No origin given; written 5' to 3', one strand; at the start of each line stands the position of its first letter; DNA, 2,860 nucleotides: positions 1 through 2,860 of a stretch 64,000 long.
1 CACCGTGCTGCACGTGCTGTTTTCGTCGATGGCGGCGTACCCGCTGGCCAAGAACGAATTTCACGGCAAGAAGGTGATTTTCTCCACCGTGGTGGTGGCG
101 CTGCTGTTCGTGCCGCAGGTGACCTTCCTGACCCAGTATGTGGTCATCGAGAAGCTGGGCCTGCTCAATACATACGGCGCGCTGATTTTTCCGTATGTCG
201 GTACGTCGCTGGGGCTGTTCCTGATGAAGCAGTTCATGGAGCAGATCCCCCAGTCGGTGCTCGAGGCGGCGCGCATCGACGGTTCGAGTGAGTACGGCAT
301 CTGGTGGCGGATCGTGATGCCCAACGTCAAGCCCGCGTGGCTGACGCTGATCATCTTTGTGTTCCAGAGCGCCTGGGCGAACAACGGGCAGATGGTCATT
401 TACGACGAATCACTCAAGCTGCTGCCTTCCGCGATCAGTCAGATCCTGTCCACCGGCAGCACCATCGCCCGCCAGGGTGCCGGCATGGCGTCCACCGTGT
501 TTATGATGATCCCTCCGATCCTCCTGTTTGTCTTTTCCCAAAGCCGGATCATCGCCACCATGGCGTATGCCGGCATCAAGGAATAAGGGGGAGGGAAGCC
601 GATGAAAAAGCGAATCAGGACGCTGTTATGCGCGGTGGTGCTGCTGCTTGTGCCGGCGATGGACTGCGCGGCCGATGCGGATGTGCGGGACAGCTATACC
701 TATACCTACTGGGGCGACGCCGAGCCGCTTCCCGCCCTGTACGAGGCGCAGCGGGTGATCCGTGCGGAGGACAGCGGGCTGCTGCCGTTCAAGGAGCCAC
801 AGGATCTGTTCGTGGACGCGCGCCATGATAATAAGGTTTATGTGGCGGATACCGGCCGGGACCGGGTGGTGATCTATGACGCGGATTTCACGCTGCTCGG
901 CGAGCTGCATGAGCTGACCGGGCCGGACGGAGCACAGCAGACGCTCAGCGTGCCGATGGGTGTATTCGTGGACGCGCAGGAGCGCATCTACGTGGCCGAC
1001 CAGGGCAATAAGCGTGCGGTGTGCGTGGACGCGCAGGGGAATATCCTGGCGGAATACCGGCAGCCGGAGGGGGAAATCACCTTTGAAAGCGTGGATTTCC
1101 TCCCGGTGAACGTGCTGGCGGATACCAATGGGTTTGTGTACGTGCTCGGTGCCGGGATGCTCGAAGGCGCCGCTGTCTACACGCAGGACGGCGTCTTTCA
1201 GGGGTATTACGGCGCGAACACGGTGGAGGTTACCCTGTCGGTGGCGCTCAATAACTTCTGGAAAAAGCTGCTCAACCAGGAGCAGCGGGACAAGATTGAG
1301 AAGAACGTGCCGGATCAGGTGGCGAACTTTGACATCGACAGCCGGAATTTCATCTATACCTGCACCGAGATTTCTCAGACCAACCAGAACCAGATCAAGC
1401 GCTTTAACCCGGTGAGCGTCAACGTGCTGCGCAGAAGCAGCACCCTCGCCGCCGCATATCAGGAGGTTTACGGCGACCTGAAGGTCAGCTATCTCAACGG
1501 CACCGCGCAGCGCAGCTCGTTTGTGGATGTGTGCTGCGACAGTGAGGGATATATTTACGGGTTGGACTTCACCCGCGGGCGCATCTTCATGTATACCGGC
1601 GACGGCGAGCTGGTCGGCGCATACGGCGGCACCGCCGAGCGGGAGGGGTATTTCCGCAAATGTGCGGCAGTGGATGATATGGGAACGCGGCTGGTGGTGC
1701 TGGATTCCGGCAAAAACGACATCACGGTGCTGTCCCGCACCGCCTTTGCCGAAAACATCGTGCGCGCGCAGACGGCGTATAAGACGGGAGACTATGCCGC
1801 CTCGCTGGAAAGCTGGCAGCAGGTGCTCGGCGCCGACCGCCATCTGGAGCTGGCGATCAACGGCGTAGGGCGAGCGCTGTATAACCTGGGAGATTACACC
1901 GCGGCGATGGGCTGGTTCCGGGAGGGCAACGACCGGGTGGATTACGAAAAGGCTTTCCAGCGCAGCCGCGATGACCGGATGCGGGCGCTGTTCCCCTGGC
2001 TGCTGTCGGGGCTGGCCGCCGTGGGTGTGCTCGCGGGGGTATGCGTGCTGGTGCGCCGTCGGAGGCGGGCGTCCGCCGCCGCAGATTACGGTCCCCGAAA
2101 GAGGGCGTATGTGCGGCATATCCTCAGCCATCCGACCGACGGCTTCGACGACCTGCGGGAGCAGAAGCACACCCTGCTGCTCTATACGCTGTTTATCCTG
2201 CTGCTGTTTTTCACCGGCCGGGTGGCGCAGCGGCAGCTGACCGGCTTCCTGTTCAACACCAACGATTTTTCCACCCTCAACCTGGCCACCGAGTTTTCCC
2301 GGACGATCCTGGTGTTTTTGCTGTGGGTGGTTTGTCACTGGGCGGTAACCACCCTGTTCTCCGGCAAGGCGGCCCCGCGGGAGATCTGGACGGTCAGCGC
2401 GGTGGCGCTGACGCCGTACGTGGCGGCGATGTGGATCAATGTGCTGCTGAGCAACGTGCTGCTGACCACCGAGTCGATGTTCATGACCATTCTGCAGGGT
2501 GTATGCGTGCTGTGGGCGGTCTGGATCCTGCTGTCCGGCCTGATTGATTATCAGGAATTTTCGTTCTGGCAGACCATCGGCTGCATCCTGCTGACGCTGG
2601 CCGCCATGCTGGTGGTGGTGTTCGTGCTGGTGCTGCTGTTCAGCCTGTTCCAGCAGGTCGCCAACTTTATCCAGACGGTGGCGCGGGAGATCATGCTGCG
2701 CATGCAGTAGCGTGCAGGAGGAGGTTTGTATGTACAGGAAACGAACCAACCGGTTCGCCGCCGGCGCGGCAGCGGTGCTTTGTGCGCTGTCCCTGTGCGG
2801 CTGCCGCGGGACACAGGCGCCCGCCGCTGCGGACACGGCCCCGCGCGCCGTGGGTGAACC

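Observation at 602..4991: NHL-TPR-Yip1 membrane protein plus DUF5696-like lipoprotein embedded between two ABC transporter gene sets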

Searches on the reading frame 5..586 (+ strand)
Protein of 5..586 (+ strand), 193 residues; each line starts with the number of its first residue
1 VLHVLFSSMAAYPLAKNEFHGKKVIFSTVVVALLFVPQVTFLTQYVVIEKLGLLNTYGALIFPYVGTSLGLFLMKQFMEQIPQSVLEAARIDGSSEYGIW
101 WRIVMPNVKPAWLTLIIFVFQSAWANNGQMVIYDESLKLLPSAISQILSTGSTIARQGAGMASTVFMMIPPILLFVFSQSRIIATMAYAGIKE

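Call 3: search_protein_families(library=pfam, proteins=[window:5-586:+], max_evalue=0.01)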
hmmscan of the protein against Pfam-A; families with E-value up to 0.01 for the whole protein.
window:5-586:+ (193 aa): 1 family
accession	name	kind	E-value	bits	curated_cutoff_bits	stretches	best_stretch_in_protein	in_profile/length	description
PF00528.27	BPD_transp_1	-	3.3e-11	43.7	26.4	1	25-182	19-178/184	Binding-protein-dependent transport system inner membrane component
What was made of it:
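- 5..586 (+): C-terminal 193 aa of permease P2 (MalG/UgpE-like), the last gene of the first permease pair of cluster A. It is cut by the window edge. BPD_transp_1 43.7 bits (call 3).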

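Call 4: search_protein_families(library=ncbifam, proteins=[window:5-586:+], max_evalue=0.01)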
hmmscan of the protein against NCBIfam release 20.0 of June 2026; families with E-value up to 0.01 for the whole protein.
window:5-586:+ (193 aa): 13 families
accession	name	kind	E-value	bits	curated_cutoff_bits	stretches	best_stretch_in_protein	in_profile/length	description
NF008210.0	PRK10973.1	equivalog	1.1e-19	71.2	297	1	6-182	94-272/281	sn-glycerol-3-phosphate ABC transporter permease UgpE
NF040932.1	ABC_arch_GlcU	equivalog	2.8e-19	69.8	340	1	3-183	76-261/272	glucose ABC transporter permease GlcU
NF008231.0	PRK10998.1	equivalog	2.9e-14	53.3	261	1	4-192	100-295/296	maltose ABC transporter permease MalG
TIGR00969.1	3a0106s02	subfamily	4e-08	33.1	240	1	2-177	76-266/272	sulfate ABC transporter permease subunit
TIGR02141.1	modB_ABC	equivalog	4e-07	29.9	182.6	1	2-133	13-158/208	molybdate ABC transporter permease subunit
TIGR02139.1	permease_CysT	equivalog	8.2e-07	28.9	246.1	1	62-176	130-254/265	sulfate ABC transporter permease subunit CysT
NF040931.1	ABC_arch_GlcT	equivalog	2.3e-06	27.5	360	1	29-117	123-207/278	glucose ABC transporter permease GlcT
NF007047.0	PRK09500.1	equivalog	3.3e-06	26.9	326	1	4-120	75-193/257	spermidine/putrescine ABC transporter permease PotC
TIGR02140.1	permease_CysW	equivalog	4.1e-06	26.5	329.1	1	2-144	62-218/261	sulfate ABC transporter permease subunit CysW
TIGR01581.1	Mo_ABC_porter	hypoth_equivalog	1e-05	25.2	210.3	1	4-133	38-181/225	ABC transporter permease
TIGR01097.1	PhnE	equivalog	0.00015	21.3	216.7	1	4-121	80-193/252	phosphonate ABC transporter, permease protein PhnE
NF006939.0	PRK09421.1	equivalog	0.00016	21.1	262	0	5-132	28-170/230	molybdate ABC transporter permease subunit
NF008208.0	PRK10971.1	equivalog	0.0011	18.6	415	1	74-132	159-217/277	sulfate/thiosulfate ABC transporter permease CysT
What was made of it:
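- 5..586 (+): UgpE and MalG partial hits (call 4).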

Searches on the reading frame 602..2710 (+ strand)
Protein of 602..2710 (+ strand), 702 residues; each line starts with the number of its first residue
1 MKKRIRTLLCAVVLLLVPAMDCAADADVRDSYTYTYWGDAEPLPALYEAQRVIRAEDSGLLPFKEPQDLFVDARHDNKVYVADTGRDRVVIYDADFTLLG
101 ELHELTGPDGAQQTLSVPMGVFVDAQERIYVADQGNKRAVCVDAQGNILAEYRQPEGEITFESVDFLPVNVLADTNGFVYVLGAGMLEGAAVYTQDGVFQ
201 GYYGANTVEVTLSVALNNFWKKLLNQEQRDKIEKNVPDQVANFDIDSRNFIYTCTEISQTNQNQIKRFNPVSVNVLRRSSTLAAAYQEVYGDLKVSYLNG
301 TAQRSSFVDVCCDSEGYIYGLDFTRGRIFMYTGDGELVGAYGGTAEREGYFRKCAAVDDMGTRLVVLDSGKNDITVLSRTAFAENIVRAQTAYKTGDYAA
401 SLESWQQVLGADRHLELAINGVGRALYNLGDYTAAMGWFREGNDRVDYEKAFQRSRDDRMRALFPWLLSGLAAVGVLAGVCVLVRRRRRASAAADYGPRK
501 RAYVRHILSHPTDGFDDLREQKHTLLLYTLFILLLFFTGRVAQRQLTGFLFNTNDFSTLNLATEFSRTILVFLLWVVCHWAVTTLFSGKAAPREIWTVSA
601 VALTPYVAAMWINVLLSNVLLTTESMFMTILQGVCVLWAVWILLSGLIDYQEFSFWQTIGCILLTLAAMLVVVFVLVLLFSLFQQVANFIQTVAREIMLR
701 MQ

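Call 3: search_protein_families(library=pfam, proteins=[window:602-2710:+], max_evalue=0.01)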
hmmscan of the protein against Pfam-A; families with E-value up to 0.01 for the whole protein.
window:602-2710:+ (702 aa): 6 families
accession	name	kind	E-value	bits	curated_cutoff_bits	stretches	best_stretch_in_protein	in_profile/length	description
PF04893.22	Yip1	-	5.9e-12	46.2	28.6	1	506-675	2-172/173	Yip1 domain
PF08450.18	SGL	-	3.6e-06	27.2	26.3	1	76-160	145-228/246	SMP-30/Gluconolactonase/LRE-like region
PF13432.12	TPR_16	-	1.4e-05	25.9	32.7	1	388-441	3-56/65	Tetratricopeptide repeat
PF07719.23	TPR_2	-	0.00018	21.8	27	0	388-409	7-28/34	Tetratricopeptide repeat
PF13374.12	TPR_10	-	0.0012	19.2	27.5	0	418-441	4-27/42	Tetratricopeptide repeat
PF01436.27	NHL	-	0.0028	18.1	20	0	76-92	12-28/28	NHL repeat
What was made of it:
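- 602..2710 (+): NHL-TPR-TM-Yip1 fusion protein (702 aa), copy A. Signal peptide at about 602-667, six-bladed NHL propeller at about 689-1738, TPR helices at about 1742-1924, TM1 at about 1985-2047 followed by RRRRR, Yip1 five-helix domain at about 2117-2707. Pfam Yip1 46.2 bits and SGL 27.2 bits (call 3).
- Checked: Gene 1 domains (call 3): Yip1 scores 46.2 bits (cut-off 28.6, residues 506-675).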

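Call 4: search_protein_families(library=ncbifam, proteins=[window:602-2710:+], max_evalue=0.01)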
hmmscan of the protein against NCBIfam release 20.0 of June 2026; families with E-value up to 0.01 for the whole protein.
window:602-2710:+ (702 aa): 1 family
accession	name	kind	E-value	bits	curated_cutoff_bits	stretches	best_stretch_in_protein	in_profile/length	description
NF035926.1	scyF_NHL_VPEP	equivalog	2.6e-13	49.9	350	2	63-160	198-291/376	scytonemin biosynthesis PEP-CTERM protein ScyF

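Call 28: find_homologous_proteins(query=window:602-2710:+)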
Query window:602-2710:+ (702 aa): 57 proteins with E <= 0.001 among 8000 candidates.
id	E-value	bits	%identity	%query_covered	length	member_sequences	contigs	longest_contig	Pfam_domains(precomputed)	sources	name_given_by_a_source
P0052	0.0e+0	1514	94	100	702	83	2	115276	PF04893.23,PF08450.19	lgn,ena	-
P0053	0.0e+0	1173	73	98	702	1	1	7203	PF04893.23,PF13432.13,PF01436.28,PF08450.19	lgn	-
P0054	0.0e+0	1114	71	97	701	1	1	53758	PF04893.23,PF00515.35,PF13432.13,PF01436.28,PF07719.24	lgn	-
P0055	0.0e+0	1099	69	97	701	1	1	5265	PF04893.23,PF13432.13,PF08450.19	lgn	-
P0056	7.3e-157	542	38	97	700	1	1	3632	PF04893.23,PF01436.28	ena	-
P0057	1.7e-131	458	45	69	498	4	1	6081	PF01436.28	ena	-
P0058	3.2e-120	421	34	99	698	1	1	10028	PF04893.23,PF01436.28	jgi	-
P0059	5.1e-112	394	39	66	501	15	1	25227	PF01436.28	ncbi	-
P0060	4.1e-107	377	33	99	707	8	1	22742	PF04893.23,PF13414.13,PF13432.13,PF01436.28,PF07719.24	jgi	-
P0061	4.6e-105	371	41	66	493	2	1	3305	PF01436.28,PF08450.19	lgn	-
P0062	8.7e-104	366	33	99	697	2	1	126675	PF04893.23,PF01436.28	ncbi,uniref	ncbi:YIP1 family protein [Paenibacillus chungangensis]|uniref:YIP1 family protein n=1 Tax=Paenibacil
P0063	1.5e-100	356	38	63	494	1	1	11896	PF01436.28,PF08450.19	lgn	-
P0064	2.2e-100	355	37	67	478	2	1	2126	PF01436.28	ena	-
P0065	6.6e-99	350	40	66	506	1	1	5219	PF01436.28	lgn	-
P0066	3.2e-91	325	30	94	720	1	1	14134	PF04893.23,PF01436.28,PF08450.19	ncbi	-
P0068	2.3e-90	322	30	99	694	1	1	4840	PF04893.23,PF01436.28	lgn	-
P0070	1.2e-88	316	32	95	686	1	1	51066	PF04893.23,PF01436.28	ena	-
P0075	1.1e-66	244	26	95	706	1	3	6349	PF04893.23,PF01436.28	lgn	-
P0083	2.7e-54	203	29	94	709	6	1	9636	PF01436.28,PF08450.19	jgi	jgi:YD repeat-containing protein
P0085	5.4e-52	195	29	99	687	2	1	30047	PF04893.23,PF13432.13,PF01436.28,PF08450.19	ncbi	-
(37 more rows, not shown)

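Call 34: find_encoding_contigs(protein=P0052, flank=10000, max_places=2)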
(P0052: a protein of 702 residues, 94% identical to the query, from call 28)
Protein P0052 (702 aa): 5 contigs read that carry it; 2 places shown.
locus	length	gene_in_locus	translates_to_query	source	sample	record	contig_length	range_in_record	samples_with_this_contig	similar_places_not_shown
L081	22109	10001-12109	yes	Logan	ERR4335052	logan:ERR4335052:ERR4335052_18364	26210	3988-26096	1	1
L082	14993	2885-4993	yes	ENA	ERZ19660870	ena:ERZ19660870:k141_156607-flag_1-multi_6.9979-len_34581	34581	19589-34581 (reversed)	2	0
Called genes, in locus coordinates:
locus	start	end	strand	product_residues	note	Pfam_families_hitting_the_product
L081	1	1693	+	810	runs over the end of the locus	PF16147:DUF4855, PF00754:F5_F8_type_C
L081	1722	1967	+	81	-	-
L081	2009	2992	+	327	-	PF02311:AraC_binding, PF07883:Cupin_2 (weak), PF00165:HTH_AraC (faint), PF12833:HTH_18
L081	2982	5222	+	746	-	PF16147:DUF4855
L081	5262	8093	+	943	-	PF01547:SBP_bac_1, PF13416:SBP_bac_8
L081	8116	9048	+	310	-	-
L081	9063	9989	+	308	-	PF00528:BPD_transp_1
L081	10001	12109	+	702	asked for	PF08450:SGL (weak), PF04893:Yip1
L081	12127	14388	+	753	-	PF18952:DUF5696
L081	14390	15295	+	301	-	PF00528:BPD_transp_1 (faint)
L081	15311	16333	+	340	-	PF00528:BPD_transp_1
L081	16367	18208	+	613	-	PF13416:SBP_bac_8, PF03425:CBM_11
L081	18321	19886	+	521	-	PF03747:ADP_ribosyl_GH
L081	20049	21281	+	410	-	PF04616:Glyco_hydro_43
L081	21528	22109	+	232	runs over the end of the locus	?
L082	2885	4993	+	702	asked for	PF08450:SGL (weak), PF04893:Yip1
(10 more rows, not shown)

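Call 50: predict_structure(alignment_id=A2)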
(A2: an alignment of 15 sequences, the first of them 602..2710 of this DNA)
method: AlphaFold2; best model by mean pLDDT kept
length: 702 residues; sequences in the alignment: 15
mean_pLDDT: 80.7   pTM: 0.70
mean pLDDT of the five models: 80.7, 78.4, 78.1, 74.5, 72.9
residues with pLDDT >= 90: 240; 70-90: 327; 50-70: 80; < 50: 55
segments of 3 or more residues with pLDDT < 50: 20-28, 208-213, 230-235, 258-260, 277-289, 489-501
pLDDT, mean of each block of 10 residues (from residue 1): 77 70 43 80 89 91 94 92 95 93 89 93 93 94 91 74 77 91 82 88 62 52 54 55 85 66 65 49 44 56 76 89 87 83 81 92 92 93 93 94 95 89 95 94 89 89 82 83 65 43 68 70 71 90 85 76 87 92 82 88 89 86 83 89 87 86 91 86 83 80 54
secondary structure, 60 per line:
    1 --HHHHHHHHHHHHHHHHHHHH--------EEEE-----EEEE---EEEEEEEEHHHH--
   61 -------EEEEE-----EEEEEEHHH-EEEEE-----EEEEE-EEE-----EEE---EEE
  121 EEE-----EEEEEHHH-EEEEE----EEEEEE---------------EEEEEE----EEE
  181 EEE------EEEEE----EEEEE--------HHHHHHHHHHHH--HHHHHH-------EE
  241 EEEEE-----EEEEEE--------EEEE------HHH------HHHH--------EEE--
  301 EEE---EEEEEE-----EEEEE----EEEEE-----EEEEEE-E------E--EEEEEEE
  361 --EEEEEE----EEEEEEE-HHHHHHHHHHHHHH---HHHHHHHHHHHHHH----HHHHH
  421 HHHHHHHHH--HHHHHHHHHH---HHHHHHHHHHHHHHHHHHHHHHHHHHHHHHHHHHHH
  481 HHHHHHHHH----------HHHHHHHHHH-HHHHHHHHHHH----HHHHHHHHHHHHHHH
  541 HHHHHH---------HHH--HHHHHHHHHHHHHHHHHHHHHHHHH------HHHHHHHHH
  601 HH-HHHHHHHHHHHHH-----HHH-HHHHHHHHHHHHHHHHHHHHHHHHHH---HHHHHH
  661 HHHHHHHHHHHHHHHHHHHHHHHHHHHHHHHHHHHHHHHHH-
elements in order (helices of 4 or more, strands of 3 or more residues): H3-22 E31-34 E40-43 E47-54 H55-58 E68-72 E78-83 E88-92 E98-102 E104-106 E112-114 E118-123 E129-133 E138-142 E147-152 E168-173 E178-183 E190-194 E199-203 H212-223 H226-231 E239-245 E251-256 E265-268 H284-287 E296-298 E301-303 E307-312 E318-322 E327-331 E337-342 E354-360 E363-368 E373-379 H381-394 H398-411 H416-429 H432-441 H445-489 H500-509 H511-521 H526-546 H561-585 H592-602 H604-616 H626-651 H655-701
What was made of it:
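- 602..2710 (+): AF2 model pLDDT 80.7 (call 50).
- On Pfam Yip1 (PF04893): AF2 helices at 526-546, 561-585, 592-616, 626-651 and 655-701 (call 50).
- On NHL-repeat beta-propeller: The model is all-beta over residues 31-379, consistent with a six-bladed propeller (call 50).
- On TPR repeats: There are four helices at 381-441 in the model (call 50).
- Checked: Propeller and TPR confirmed by structure: the AF2 model has pLDDT 80.7 (call 50).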

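Call 54: fold_search(model_id=the predicted structure, library=pdb)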
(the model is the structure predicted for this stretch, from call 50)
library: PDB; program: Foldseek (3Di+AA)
matches with E <= 10: 1264; with E <= 0.001: 247
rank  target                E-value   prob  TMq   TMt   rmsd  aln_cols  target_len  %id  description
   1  6xg7                  1.5e-15  1.00  0.34  0.78   5.2       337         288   20  1.3 A Resolution Structure of the of the NHL Repeat Region of D. melanogaster Thin (released 2020-12-16)
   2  6d69                  1.6e-15  1.00  0.33  0.76   5.1       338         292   19  Crystal Structure of the NHL Repeat Region of D. melanogaster Thin (released 2019-04-24)
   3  8j72_B                2.7e-15  1.00  0.31  0.74   5.8       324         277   18  Crystal structure of mammalian Trim71 in complex with lncRNA Trincr1 (released 2024-03-06)
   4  7qrx_A                6.0e-15  1.00  0.32  0.76   6.1       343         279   18  Crystal structure of NHL domain of TRIM71 (released 2022-05-04)
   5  6fpt_B                7.8e-15  1.00  0.31  0.54   6.7       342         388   18  Crystal structure of Danio rerio Lin41 filamin-NHL domains (released 2018-05-09)
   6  6fq3_A                1.3e-14  1.00  0.32  0.56   5.9       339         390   18  Crystal structure of Danio rerio Lin41 filamin-NHL domains in complex with lin-29A 5'UTR 13mer RNA (released 2018-05-09)
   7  8j72_A                1.6e-14  1.00  0.32  0.77   5.8       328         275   19  Crystal structure of mammalian Trim71 in complex with lncRNA Trincr1 (released 2024-03-06)
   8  6fpt_A                3.4e-14  1.00  0.31  0.54   6.6       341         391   18  Crystal structure of Danio rerio Lin41 filamin-NHL domains (released 2018-05-09)
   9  9jur                  4.0e-14  1.00  0.31  0.73   6.1       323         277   18  Crystal Structure of NHL domain of human E3 ubiquitin-protein ligase TRIM71 (released 2025-04-30)
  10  7qrv_D                3.4e-13  1.00  0.32  0.76   6.0       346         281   17  Crystal structure of NHL domain of TRIM2 (full C-terminal) (released 2022-05-04)
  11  7qrv_B                1.3e-12  1.00  0.33  0.78   4.9       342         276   17  Crystal structure of NHL domain of TRIM2 (full C-terminal) (released 2022-05-04)
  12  7qrv_A                2.6e-12  1.00  0.31  0.73   5.5       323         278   18  Crystal structure of NHL domain of TRIM2 (full C-terminal) (released 2022-05-04)
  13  7b96_A                3.4e-12  1.00  0.32  0.75   6.2       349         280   18  NHL domain of human TRIM2 (released 2022-01-12)
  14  7b2r_A                5.8e-12  1.00  0.32  0.77   5.9       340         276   18  Crystal structure of NHL domain of TRIM2 (released 2021-01-13)
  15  7qrw                  5.8e-12  1.00  0.33  0.78   4.8       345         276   15  Crystal structure of NHL domain of TRIM3 (released 2022-05-04)
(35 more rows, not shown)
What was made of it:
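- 602..2710 (+): Foldseek TRIM-NHL E 1.5e-15 (call 54).
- On NHL-repeat beta-propeller: Foldseek matches TRIM-NHL domains at E 1.5e-15 and TM 0.78 (call 54).
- Checked: Foldseek matches TRIM-NHL propellers at E 1.5e-15 with TM 0.78 (call 54).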

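Call 70: search_solved_structures(query=window:602-2710:+, max_evalue=0.01)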
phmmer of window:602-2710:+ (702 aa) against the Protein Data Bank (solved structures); distinct sequences matched with E-value up to 0.01: 55.
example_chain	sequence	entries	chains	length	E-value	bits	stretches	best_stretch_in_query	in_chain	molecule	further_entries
9qhb_A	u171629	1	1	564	3.1e-17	65.4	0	391-441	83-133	Engineered tetratricopeptide repeat protein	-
3wwa_A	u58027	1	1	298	1e-15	60.4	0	115-147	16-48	Pizza7H protein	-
6f0t_A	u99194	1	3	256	7.9e-15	57.5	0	115-147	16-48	Pizza6-SFW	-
6qsd_A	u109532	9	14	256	8.9e-15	57.3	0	115-147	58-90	Pizza6S | Pizza6-S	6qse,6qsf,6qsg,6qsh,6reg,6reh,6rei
6rej_A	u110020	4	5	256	1.3e-14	56.8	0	115-147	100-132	Pizza6-SH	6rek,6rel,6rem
6ren_A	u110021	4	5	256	3.1e-14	55.5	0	66-147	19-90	3fPizza6-SH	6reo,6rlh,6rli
3ww9_A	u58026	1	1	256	7.5e-14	54.2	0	115-147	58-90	pizza6 protein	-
7zpw_A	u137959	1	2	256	1.9e-13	52.9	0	115-147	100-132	Pizza6-TSK-TSH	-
7zpz_A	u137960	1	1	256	2.1e-13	52.8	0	115-147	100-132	Pizza6-TSR-TSH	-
6f0s_A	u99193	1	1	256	3.7e-13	51.9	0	115-147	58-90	Pizza6-SYW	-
6d69_A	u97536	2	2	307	6.2e-13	51.2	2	66-205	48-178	NHL Repeat Region of D. melanogaster Thin | Thin, isoform D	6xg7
7zcj_A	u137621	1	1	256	1e-12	50.5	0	115-147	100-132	Pizza6-TNH-TSH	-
7zqg_A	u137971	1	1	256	1.9e-12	49.6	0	115-147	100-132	Pizza6-KSH-TSH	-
7zq2_A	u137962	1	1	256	4.4e-12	48.4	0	115-147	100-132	Pizza6-RSH-TSH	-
6i38_A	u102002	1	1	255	6.6e-12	47.8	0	114-147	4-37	nv2Pizza6-AYW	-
1rwi_B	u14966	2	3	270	1.4e-06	30.2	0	65-144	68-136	Serine/threonine-protein kinase pknD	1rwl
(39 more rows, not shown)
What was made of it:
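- On TPR repeats: Consensus TPR proteins match residues 391-442 (call 70).
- The propeller matches the extracellular NHL sensor domain of M. tuberculosis PknD (1rwi, E 1.4e-6) and proteins designed from it (call 70).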

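Call 72: find_encoding_contigs(protein=P0085, flank=10000, max_places=1)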
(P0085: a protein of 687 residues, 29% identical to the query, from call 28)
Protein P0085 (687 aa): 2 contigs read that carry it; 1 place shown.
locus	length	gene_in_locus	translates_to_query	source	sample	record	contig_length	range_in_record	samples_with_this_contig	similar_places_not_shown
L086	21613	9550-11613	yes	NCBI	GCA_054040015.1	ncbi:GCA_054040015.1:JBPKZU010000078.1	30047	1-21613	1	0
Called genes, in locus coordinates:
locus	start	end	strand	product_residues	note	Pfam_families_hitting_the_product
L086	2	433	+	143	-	?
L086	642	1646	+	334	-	PF00356:LacI, PF00532:Peripla_BP_1, PF13407:Peripla_BP_4, PF13377:Peripla_BP_3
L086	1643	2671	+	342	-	-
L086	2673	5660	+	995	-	PF01547:SBP_bac_1, PF13416:SBP_bac_8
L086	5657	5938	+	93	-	-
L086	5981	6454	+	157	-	PF13384:HTH_23, PF13518:HTH_28 (weak), PF13551:HTH_29, PF13565:HTH_32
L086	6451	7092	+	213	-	PF13358:DDE_3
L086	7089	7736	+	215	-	PF00528:BPD_transp_1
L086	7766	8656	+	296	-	-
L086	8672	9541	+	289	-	PF00528:BPD_transp_1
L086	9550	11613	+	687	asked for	PF01436:NHL (faint), PF08450:SGL (weak), PF13432:TPR_16 (faint), PF04893:Yip1 (weak)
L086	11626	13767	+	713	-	PF18952:DUF5696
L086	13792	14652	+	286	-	PF00528:BPD_transp_1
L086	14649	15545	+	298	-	PF00528:BPD_transp_1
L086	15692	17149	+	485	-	PF01547:SBP_bac_1, PF13416:SBP_bac_8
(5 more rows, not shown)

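Call 73: find_encoding_contigs(protein=P0083, flank=8000, max_places=1)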
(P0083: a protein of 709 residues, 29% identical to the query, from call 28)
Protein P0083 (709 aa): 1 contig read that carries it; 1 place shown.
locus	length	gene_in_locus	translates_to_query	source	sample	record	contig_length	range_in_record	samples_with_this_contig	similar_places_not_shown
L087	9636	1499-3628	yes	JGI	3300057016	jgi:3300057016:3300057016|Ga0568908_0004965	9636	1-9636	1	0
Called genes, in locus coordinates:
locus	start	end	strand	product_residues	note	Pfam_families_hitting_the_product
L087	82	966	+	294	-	PF00528:BPD_transp_1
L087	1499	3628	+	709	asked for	PF08450:SGL (faint), PF01436:NHL (weak)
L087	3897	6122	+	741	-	PF18952:DUF5696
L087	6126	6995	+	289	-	PF00528:BPD_transp_1 (weak)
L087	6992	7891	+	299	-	PF00528:BPD_transp_1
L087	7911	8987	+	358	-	PF14488:DUF4434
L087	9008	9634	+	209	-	?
